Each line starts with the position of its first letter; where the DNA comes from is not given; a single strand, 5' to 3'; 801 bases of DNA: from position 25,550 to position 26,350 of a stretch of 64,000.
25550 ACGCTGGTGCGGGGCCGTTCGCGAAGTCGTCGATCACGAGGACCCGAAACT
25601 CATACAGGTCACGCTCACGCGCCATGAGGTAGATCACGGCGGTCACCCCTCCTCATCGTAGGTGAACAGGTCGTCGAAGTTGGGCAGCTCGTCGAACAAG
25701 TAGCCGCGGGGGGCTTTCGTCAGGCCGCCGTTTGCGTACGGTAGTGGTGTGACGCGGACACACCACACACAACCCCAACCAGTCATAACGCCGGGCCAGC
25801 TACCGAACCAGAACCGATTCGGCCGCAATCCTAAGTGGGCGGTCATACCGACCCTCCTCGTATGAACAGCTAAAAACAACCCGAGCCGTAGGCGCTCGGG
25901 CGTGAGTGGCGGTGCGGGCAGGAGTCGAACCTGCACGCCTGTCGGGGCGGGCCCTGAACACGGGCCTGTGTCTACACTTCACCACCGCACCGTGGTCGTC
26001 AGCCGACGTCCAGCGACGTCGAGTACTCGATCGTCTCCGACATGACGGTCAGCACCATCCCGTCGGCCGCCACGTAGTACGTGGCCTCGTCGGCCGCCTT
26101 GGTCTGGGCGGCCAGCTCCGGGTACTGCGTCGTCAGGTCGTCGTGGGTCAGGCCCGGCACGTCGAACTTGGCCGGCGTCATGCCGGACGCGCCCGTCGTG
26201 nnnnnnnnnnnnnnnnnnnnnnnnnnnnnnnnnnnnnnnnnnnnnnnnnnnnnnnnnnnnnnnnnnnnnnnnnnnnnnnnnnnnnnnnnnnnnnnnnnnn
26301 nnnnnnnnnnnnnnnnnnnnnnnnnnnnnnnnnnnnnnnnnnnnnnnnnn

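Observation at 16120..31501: tRNA end-repair toolkit: Thg1-like enzyme, RNA ligase and phosphoesterase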

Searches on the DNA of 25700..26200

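Call 43: search_rna_families(source=window, start=25700, end=26200, threshold=evalue, max_evalue=10, show_alignments=3)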
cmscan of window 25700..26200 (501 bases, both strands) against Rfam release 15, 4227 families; matches with E-value up to 10: 3.
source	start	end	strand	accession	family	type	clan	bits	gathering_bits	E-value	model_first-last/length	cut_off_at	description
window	25911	25991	-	RF01852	tRNA-Sec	Gene; tRNA;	CL00001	21.6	47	0.08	1-91/91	no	Selenocysteine transfer RNA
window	25728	25811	-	RF02459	Virus_CITE_4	Cis-reg;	-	17.3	40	0.99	1-85/85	no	Necrovirus cap-independent translation element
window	26025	26109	+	RF02479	GlsR13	Gene; snRNA; snoRNA; CD-box;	-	12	100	6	1-100/100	no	Small nucleolar RNA GlsR13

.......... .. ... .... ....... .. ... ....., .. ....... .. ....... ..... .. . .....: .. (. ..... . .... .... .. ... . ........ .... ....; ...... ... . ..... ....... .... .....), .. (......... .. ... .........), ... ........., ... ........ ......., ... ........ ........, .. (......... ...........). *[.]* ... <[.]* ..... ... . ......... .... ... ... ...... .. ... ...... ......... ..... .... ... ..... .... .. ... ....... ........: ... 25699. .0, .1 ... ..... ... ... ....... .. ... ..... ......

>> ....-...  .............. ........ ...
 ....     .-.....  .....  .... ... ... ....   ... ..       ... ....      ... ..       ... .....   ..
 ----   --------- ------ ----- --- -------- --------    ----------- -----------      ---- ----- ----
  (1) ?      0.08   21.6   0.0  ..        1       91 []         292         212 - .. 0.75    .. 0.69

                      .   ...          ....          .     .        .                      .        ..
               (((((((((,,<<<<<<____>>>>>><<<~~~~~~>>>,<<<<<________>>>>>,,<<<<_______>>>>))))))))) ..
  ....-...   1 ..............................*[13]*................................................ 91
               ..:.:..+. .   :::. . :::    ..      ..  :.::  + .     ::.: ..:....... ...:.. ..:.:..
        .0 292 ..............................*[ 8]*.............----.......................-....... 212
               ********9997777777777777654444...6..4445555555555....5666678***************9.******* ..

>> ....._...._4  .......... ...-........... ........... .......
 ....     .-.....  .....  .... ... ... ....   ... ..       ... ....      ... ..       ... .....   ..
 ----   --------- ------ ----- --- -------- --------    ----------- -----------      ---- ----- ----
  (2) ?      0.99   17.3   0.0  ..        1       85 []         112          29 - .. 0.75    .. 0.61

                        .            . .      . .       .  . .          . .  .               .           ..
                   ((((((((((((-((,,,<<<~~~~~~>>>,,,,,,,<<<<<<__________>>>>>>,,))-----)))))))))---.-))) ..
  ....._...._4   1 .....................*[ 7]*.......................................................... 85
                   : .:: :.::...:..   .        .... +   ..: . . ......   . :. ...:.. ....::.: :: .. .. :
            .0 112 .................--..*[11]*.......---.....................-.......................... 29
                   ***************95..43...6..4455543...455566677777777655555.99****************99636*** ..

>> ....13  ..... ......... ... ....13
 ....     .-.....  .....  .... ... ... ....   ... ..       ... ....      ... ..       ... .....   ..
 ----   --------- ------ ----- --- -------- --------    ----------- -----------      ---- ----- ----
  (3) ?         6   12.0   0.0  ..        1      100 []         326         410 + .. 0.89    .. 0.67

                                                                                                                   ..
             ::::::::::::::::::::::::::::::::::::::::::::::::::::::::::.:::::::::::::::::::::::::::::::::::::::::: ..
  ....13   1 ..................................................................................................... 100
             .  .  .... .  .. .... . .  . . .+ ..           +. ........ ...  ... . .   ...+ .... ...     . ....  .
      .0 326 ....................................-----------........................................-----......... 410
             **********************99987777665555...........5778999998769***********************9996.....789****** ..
